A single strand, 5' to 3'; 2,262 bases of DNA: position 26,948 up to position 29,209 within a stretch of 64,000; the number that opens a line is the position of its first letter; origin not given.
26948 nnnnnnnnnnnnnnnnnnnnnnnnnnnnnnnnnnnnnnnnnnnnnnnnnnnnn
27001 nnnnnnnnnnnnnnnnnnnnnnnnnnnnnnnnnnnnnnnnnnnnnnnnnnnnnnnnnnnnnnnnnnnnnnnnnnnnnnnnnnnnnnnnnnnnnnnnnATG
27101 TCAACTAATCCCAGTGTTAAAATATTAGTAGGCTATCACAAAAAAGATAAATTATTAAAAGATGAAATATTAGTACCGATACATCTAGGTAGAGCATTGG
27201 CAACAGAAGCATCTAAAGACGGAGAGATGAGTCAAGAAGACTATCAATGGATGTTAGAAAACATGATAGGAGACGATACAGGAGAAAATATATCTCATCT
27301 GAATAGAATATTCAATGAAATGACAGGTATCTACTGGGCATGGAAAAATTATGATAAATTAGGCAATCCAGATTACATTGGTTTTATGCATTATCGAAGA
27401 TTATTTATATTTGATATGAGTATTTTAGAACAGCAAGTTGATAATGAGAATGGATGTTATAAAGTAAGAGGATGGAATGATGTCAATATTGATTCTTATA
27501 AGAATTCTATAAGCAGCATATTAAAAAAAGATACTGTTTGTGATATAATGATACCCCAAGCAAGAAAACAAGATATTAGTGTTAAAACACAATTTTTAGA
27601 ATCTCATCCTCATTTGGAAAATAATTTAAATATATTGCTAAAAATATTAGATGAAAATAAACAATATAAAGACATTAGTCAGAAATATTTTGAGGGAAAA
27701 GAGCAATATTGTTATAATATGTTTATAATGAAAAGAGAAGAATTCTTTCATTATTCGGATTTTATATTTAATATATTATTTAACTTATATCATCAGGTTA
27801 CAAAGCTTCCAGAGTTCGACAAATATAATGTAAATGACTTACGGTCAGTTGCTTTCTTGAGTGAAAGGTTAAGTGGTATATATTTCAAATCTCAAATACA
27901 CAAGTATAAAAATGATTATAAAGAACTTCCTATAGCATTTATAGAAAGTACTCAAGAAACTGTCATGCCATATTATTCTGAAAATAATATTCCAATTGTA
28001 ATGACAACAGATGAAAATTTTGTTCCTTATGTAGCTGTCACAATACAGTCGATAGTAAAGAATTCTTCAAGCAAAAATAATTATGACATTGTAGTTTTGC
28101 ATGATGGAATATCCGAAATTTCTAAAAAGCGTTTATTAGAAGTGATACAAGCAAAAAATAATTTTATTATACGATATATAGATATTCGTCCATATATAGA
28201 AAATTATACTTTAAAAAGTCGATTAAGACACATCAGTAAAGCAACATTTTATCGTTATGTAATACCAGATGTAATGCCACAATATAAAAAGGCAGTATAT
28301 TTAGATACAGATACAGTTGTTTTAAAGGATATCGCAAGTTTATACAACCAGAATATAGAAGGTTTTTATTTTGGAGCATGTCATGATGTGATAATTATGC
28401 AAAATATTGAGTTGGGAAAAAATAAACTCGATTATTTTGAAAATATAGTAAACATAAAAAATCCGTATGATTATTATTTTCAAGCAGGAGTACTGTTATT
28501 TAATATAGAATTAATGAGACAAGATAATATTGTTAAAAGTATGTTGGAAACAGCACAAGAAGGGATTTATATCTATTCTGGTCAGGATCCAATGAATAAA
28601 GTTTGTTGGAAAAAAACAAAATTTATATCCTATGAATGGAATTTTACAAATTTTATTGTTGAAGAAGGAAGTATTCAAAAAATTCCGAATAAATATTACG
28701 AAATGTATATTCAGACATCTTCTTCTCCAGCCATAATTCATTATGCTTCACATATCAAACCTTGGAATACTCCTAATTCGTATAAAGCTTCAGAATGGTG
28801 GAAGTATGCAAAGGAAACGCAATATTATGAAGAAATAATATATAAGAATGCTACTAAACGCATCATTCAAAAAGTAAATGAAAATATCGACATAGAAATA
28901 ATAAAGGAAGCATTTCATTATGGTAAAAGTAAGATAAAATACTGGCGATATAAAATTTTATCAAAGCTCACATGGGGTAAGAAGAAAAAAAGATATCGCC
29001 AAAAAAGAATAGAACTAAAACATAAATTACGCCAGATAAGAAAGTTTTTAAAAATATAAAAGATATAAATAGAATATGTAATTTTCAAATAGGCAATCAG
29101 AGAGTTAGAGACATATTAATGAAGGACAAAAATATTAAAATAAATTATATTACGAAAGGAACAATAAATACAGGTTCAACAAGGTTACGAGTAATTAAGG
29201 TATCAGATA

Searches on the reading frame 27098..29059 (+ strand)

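Call 21: search_protein_families(library=pfam, proteins=[window:27098-29059:+], max_evalue=0.001)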
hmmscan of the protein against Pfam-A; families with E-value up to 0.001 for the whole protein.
window:27098-29059:+ (653 aa): 2 families
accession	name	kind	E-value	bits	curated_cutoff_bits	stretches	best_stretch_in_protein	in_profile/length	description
PF14393.11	DUF4422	-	7.9e-47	160.4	25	1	8-265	1-218/220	Domain of unknown function (DUF4422)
PF01501.26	Glyco_transf_8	-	1.6e-43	149.5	24.3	1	299-557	1-250/253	Glycosyl transferase family 8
